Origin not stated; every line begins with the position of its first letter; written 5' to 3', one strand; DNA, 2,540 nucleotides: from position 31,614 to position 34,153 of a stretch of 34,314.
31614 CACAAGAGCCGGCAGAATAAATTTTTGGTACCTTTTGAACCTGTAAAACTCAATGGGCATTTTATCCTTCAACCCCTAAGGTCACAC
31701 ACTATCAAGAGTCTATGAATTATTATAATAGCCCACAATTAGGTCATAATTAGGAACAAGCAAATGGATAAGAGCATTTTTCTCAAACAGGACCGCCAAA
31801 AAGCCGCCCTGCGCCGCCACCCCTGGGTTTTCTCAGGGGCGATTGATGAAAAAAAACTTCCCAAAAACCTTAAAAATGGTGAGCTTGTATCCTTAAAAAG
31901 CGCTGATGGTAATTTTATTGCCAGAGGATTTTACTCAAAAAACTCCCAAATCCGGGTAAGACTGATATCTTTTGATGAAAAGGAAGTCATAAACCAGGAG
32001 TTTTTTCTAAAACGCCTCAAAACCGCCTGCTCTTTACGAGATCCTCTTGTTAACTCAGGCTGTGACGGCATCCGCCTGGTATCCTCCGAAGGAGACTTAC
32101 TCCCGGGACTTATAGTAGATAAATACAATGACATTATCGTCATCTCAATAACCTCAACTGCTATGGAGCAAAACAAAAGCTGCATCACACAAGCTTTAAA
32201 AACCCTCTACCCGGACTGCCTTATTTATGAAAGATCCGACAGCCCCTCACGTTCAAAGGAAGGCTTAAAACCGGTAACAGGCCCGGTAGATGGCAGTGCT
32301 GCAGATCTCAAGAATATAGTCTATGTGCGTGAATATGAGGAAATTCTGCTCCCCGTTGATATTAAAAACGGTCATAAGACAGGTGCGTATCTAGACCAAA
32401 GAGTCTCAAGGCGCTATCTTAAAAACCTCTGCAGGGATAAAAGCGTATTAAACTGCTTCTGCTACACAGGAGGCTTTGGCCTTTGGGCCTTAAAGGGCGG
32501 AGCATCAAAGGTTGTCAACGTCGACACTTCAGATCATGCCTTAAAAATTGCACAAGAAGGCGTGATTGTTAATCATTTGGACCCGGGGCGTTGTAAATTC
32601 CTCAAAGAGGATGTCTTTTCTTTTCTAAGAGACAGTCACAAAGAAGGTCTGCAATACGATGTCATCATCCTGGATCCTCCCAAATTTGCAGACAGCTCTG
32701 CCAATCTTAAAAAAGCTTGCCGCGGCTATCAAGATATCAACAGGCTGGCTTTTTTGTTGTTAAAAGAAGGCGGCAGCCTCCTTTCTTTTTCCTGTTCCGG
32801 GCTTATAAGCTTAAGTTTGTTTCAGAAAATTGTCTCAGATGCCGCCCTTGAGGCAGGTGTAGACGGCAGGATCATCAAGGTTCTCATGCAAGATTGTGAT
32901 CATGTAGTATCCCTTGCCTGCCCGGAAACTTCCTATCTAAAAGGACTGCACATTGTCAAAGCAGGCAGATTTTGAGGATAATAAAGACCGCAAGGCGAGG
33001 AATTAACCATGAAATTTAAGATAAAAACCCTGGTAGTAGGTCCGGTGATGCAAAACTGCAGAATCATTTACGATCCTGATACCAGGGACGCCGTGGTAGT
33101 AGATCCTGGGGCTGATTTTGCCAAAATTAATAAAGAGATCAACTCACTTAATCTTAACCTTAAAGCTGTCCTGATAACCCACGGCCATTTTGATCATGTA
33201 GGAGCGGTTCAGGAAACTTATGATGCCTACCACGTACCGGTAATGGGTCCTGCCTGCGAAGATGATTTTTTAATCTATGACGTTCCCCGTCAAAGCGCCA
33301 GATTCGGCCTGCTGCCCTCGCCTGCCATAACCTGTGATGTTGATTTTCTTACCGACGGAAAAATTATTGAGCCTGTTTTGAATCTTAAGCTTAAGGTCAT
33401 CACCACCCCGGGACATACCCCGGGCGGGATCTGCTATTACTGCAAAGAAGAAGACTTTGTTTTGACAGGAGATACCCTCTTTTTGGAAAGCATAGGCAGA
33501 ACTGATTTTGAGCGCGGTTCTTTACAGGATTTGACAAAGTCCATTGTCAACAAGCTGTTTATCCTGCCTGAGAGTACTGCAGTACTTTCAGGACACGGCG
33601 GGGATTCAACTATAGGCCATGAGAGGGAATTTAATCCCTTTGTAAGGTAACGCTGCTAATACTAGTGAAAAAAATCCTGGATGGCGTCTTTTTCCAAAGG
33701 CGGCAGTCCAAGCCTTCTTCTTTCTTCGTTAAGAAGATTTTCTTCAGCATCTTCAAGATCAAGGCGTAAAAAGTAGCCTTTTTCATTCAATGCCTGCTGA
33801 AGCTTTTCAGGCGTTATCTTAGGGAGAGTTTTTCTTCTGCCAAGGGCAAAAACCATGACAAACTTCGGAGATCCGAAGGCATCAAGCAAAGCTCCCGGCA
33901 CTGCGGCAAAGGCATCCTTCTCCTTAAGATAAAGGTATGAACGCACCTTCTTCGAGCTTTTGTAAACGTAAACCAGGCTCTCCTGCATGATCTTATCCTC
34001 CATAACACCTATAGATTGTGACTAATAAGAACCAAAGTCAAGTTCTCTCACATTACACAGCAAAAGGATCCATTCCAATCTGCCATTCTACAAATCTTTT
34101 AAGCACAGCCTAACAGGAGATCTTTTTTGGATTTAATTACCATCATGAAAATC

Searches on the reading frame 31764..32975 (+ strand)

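Call 7: search_protein_families(library=ncbifam, proteins=[window:31764-32975:+], max_evalue=0.00001)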
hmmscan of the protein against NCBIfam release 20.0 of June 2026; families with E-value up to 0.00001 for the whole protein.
window:31764-32975:+ (403 aa): 8 families
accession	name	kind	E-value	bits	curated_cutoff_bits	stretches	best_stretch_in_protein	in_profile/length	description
NF011707.0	PRK15128.1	equivalog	1.8e-118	395.8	712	1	5-395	5-391/396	23S rRNA (cytosine(1962)-C(5))-methyltransferase RlmI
NF053718.1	23SC1962Mtase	equivalog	6.1e-75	252.3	575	1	15-393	12-376/383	23S rRNA (cytosine(1962)-C(5))-methyltransferase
NF046099.1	RSP_2647_MTase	equivalog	1.1e-69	235.2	600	1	9-396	7-388/391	RSP_2647 family RNA methyltransferase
NF033380.1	Rlm_2499C5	equivalog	4.1e-64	216.8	650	1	18-397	17-388/391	23S rRNA (cytosine(2499)-C(5))-methyltransferase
NF008748.0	PRK11783.1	equivalog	1.2e-25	89.9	466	1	182-339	500-655/704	bifunctional 23S rRNA (guanine(2069)-N(7))-methyltransferase RlmK/23S rRNA (guanine(2445)-N(2))-methyltransferase RlmL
NF011529.0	PRK14968.1-3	equivalog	2.4e-06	27.1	162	1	223-311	33-112/198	putative methyltransferase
TIGR00479.1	rumA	equivalog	2.5e-06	26.6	183.55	1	221-316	290-382/432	23S rRNA (uracil(1939)-C(5))-methyltransferase RlmD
TIGR00095.1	TIGR00095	equivalog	9.1e-06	25.5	117.5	0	225-326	53-153/194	16S rRNA (guanine(966)-N(2))-methyltransferase RsmD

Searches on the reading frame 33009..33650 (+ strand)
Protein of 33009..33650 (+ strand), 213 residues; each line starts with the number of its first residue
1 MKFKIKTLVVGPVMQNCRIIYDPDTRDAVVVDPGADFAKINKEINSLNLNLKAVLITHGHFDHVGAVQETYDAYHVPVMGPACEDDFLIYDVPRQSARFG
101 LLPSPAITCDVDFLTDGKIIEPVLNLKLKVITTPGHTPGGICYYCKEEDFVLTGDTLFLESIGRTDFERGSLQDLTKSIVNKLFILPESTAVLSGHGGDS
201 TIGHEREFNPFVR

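Call 7: search_protein_families(library=ncbifam, proteins=[window:33009-33650:+], max_evalue=0.00001)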
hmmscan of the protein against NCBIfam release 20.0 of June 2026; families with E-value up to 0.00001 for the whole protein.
window:33009-33650:+ (213 aa): 12 families
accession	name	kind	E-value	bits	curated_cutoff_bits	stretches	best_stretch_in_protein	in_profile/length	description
TIGR03413.1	GSH_gloB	equivalog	2.4e-27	95.9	200.8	1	21-196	16-164/248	hydroxyacylglutathione hydrolase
NF007597.0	PRK10241.1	equivalog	9e-19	67.7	421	2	114-196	89-165/251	hydroxyacylglutathione hydrolase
NF041804.1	MBL_fold_SolJ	exception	3.1e-17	62.5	350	2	125-197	110-179/224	solanimycin biosynthesis MBL-fold hydrolase SolJ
NF040641.1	bifunc_ST_SDO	equivalog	9.8e-12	44.4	625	1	8-197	158-343/423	bifunctional sulfur transferase/dioxygenase Blh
NF012229.1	bla_class_B_core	domain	2.3e-11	44.1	100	1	25-144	23-137/139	metallo-beta-lactamase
NF033105.1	bla_subclass_B3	equivalog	2.8e-09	36.6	240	1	38-161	46-171/257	subclass B3 metallo-beta-lactamase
NF000439.2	blaAIM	exception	9.2e-08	32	675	1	50-144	96-190/303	AIM family subclass B3 metallo-beta-lactamase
NF040874.1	blaPJM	exception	1.6e-07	31.2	630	1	50-144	96-190/301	PJM family subclass B3 metallo-beta-lactamase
NF033185.1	B3_Acin_new2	exception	1.4e-06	27.8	625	1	29-145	63-182/285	putative subclass B3 metallo-beta-lactamase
NF000287.1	SMB1_fam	exception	2.5e-06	27.1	400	1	48-148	79-180/280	SMB-1 family subclass B3 metallo-beta-lactamase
NF000456.2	blaMSI-1_fam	exception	2.7e-06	26.9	550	1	40-162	73-198/289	MSI-1 family subclass B3 metallo-beta-lactamase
NF033184.1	B3_Acin_new1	exception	7.5e-06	25.3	580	0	28-143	60-178/283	putative subclass B3 metallo-beta-lactamase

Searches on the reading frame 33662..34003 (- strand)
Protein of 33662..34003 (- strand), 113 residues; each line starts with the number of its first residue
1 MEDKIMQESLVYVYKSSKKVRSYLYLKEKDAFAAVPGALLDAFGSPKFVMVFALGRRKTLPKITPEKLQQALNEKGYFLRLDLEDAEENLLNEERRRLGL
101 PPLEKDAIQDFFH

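Call 7: search_protein_families(library=ncbifam, proteins=[window:33662-34003:-], max_evalue=0.00001)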
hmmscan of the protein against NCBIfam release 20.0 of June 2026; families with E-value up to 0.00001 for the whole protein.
window:33662-34003:- (113 aa): 0 families

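Call 42: search_protein_families(library=padloc, proteins=[window:33662-34003:-], max_evalue=0.01)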
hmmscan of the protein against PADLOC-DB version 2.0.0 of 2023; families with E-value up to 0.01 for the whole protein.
window:33662-34003:- (113 aa): 0 families

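Call 63: search_protein_families(library=pfam, proteins=[window:33662-34003:-], max_evalue=0.1)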
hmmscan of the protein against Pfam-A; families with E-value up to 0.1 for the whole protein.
window:33662-34003:- (113 aa): 1 family
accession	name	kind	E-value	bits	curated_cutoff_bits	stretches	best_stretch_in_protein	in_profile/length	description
PF05166.18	YcgL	-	6.2e-22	78.2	25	1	12-81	2-71/73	YcgL domain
